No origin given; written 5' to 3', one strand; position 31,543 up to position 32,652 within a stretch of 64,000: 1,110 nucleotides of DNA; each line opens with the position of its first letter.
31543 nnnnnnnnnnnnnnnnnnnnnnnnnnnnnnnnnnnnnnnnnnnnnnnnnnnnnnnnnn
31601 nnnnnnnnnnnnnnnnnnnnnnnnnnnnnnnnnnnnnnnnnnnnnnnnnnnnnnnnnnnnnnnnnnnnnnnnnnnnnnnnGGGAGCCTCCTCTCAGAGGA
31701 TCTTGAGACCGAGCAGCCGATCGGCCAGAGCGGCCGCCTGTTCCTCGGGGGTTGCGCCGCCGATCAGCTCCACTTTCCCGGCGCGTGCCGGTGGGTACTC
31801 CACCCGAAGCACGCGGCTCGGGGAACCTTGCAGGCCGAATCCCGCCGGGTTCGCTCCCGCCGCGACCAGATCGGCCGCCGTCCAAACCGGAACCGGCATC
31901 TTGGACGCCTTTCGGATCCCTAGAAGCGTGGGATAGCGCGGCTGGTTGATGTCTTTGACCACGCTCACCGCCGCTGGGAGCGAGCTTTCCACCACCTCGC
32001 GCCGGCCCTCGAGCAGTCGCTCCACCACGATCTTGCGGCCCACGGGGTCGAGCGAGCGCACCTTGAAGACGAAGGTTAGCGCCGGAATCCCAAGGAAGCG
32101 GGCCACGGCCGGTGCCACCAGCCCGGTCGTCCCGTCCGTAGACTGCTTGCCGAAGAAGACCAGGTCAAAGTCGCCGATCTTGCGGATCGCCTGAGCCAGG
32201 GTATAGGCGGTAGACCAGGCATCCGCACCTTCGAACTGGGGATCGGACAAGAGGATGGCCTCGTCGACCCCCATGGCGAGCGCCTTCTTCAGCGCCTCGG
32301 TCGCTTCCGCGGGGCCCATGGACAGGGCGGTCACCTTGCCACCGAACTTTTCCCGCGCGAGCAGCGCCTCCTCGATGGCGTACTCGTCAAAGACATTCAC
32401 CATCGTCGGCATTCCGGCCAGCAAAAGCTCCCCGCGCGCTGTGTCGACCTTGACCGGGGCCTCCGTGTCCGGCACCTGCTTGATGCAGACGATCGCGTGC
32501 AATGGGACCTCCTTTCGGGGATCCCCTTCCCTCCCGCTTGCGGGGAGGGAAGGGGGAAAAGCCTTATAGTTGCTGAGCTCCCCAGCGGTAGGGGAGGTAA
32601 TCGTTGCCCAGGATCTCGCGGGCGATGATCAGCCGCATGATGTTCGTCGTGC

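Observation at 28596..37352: Nine-kb anaerobic acyl-CoA oxidation operon (crotonase, KOR alpha, KOR beta, ACAD, etfB, etfA, membrane FeS oxidoreductase), divergent from a FadR-type regulator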

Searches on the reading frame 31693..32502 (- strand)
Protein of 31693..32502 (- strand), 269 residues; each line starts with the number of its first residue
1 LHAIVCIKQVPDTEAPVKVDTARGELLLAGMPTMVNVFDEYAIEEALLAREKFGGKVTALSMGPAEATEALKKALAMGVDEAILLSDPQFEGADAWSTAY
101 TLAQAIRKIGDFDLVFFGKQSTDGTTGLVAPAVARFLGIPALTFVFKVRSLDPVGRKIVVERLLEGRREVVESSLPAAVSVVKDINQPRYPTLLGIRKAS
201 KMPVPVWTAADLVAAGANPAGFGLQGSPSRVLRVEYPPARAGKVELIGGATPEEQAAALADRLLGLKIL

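Call 3: search_protein_families(library=pfam, proteins=[window:31693-32502:-])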
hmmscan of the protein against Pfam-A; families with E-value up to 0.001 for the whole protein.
window:31693-32502:- (269 aa): 1 family
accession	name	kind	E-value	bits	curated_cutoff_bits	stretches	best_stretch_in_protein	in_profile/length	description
PF01012.27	ETF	-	1.3e-42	146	26.7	1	34-211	12-180/181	Electron transfer flavoprotein domain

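Call 4: search_protein_families(library=ncbifam, proteins=[window:31693-32502:-], max_evalue=0.00001)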
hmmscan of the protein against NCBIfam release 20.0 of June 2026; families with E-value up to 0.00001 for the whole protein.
window:31693-32502:- (269 aa): 6 families
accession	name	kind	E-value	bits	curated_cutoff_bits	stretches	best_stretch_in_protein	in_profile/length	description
NF040731.1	flavo_sub_EftB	exception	1.2e-63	214.9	445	1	3-263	2-254/260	electron transfer flavoprotein subunit beta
NF042971.1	AcrlCoAredClosAcrB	equivalog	5.4e-52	176.4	475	1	1-264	1-261/266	acryloyl-CoA reductase electron transfer subunit gamma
NF002888.0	PRK03359.1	subfamily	6.3e-33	114.2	219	1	1-263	1-252/256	putative electron transfer flavoprotein FixA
NF008998.0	PRK12342.1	equivalog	1.6e-32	112.8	338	1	1-220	1-215/254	electron transfer flavoprotein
TIGR04503.1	mft_etfB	hypoth_equivalog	1.8e-23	83.4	200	1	16-214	11-220/290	mycofactocin-associated electron transfer flavoprotein beta subunit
NF051844.1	ETFlavBetaProt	equivalog_domain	1.7e-08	34.3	350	1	48-190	30-165/254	electron transfer flavoprotein subunit beta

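Call 18: search_solved_structures(query=window:31693-32502:-, max_evalue=1e-15)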
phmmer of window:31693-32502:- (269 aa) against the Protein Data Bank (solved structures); distinct sequences matched with E-value up to 1e-15: 10.
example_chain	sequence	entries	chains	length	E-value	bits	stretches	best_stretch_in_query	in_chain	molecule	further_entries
6fah_B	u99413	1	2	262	5.6e-55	189.9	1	1-263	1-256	Caffeyl-CoA reductase-Etf complex subunit CarD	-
7koe_A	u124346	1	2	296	1.4e-52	182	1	3-261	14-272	Electron transfer flavoprotein, beta subunit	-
7qh2_B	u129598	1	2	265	3.4e-49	170.9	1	4-248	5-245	Lactate dehydrogenase (NAD(+),ferredoxin) subunit LctB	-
5ol2_B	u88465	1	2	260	3.3e-47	164.4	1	1-233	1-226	Electron transfer flavoprotein small subunit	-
4kpu_B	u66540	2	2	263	7.2e-41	143.7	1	1-260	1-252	Electron transfer flavoprotein alpha/beta-subunit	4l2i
1o94_C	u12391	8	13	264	3.3e-26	95.6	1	31-259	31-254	ELECTRON TRANSFER FLAVOPROTEIN BETA-SUBUNIT | ELECTRON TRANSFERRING FLAVOPROTEIN BETA-SUBUNIT | Electron transfer flavoprotein subunit beta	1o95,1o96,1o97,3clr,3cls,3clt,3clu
2a1t_S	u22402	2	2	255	3.9e-25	92.1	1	3-241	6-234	Electron transfer flavoprotein beta-subunit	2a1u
1efv_B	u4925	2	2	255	7e-25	91.3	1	3-241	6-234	ELECTRON TRANSFER FLAVOPROTEIN | Electron transfer flavoprotein beta-subunit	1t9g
1efp_B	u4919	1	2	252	7.3e-24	87.9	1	3-212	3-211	PROTEIN (ELECTRON TRANSFER FLAVOPROTEIN)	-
5ow0_B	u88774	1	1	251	1.3e-18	70.7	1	2-205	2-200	Electron transfer flavoprotein, beta subunit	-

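Call 38: search_solved_structures(query=window:31693-32502:-, max_evalue=1e-15, show_alignments=5)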
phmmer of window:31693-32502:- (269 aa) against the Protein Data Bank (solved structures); distinct sequences matched with E-value up to 1e-15: 10.
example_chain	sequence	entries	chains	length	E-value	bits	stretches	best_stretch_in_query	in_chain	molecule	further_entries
6fah_B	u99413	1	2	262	5.6e-55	189.9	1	1-263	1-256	Caffeyl-CoA reductase-Etf complex subunit CarD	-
7koe_A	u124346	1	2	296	1.4e-52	182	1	3-261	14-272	Electron transfer flavoprotein, beta subunit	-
7qh2_B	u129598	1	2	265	3.4e-49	170.9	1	4-248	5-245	Lactate dehydrogenase (NAD(+),ferredoxin) subunit LctB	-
5ol2_B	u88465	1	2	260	3.3e-47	164.4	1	1-233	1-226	Electron transfer flavoprotein small subunit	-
4kpu_B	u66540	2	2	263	7.2e-41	143.7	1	1-260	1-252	Electron transfer flavoprotein alpha/beta-subunit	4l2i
1o94_C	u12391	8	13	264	3.3e-26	95.6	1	31-259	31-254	ELECTRON TRANSFER FLAVOPROTEIN BETA-SUBUNIT | ELECTRON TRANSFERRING FLAVOPROTEIN BETA-SUBUNIT | Electron transfer flavoprotein subunit beta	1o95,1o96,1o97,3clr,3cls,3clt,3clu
2a1t_S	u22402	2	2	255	3.9e-25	92.1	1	3-241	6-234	Electron transfer flavoprotein beta-subunit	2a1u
1efv_B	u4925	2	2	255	7e-25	91.3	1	3-241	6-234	ELECTRON TRANSFER FLAVOPROTEIN | Electron transfer flavoprotein beta-subunit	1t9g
1efp_B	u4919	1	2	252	7.3e-24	87.9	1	3-212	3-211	PROTEIN (ELECTRON TRANSFER FLAVOPROTEIN)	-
5ow0_B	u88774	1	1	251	1.3e-18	70.7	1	2-205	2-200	Electron transfer flavoprotein, beta subunit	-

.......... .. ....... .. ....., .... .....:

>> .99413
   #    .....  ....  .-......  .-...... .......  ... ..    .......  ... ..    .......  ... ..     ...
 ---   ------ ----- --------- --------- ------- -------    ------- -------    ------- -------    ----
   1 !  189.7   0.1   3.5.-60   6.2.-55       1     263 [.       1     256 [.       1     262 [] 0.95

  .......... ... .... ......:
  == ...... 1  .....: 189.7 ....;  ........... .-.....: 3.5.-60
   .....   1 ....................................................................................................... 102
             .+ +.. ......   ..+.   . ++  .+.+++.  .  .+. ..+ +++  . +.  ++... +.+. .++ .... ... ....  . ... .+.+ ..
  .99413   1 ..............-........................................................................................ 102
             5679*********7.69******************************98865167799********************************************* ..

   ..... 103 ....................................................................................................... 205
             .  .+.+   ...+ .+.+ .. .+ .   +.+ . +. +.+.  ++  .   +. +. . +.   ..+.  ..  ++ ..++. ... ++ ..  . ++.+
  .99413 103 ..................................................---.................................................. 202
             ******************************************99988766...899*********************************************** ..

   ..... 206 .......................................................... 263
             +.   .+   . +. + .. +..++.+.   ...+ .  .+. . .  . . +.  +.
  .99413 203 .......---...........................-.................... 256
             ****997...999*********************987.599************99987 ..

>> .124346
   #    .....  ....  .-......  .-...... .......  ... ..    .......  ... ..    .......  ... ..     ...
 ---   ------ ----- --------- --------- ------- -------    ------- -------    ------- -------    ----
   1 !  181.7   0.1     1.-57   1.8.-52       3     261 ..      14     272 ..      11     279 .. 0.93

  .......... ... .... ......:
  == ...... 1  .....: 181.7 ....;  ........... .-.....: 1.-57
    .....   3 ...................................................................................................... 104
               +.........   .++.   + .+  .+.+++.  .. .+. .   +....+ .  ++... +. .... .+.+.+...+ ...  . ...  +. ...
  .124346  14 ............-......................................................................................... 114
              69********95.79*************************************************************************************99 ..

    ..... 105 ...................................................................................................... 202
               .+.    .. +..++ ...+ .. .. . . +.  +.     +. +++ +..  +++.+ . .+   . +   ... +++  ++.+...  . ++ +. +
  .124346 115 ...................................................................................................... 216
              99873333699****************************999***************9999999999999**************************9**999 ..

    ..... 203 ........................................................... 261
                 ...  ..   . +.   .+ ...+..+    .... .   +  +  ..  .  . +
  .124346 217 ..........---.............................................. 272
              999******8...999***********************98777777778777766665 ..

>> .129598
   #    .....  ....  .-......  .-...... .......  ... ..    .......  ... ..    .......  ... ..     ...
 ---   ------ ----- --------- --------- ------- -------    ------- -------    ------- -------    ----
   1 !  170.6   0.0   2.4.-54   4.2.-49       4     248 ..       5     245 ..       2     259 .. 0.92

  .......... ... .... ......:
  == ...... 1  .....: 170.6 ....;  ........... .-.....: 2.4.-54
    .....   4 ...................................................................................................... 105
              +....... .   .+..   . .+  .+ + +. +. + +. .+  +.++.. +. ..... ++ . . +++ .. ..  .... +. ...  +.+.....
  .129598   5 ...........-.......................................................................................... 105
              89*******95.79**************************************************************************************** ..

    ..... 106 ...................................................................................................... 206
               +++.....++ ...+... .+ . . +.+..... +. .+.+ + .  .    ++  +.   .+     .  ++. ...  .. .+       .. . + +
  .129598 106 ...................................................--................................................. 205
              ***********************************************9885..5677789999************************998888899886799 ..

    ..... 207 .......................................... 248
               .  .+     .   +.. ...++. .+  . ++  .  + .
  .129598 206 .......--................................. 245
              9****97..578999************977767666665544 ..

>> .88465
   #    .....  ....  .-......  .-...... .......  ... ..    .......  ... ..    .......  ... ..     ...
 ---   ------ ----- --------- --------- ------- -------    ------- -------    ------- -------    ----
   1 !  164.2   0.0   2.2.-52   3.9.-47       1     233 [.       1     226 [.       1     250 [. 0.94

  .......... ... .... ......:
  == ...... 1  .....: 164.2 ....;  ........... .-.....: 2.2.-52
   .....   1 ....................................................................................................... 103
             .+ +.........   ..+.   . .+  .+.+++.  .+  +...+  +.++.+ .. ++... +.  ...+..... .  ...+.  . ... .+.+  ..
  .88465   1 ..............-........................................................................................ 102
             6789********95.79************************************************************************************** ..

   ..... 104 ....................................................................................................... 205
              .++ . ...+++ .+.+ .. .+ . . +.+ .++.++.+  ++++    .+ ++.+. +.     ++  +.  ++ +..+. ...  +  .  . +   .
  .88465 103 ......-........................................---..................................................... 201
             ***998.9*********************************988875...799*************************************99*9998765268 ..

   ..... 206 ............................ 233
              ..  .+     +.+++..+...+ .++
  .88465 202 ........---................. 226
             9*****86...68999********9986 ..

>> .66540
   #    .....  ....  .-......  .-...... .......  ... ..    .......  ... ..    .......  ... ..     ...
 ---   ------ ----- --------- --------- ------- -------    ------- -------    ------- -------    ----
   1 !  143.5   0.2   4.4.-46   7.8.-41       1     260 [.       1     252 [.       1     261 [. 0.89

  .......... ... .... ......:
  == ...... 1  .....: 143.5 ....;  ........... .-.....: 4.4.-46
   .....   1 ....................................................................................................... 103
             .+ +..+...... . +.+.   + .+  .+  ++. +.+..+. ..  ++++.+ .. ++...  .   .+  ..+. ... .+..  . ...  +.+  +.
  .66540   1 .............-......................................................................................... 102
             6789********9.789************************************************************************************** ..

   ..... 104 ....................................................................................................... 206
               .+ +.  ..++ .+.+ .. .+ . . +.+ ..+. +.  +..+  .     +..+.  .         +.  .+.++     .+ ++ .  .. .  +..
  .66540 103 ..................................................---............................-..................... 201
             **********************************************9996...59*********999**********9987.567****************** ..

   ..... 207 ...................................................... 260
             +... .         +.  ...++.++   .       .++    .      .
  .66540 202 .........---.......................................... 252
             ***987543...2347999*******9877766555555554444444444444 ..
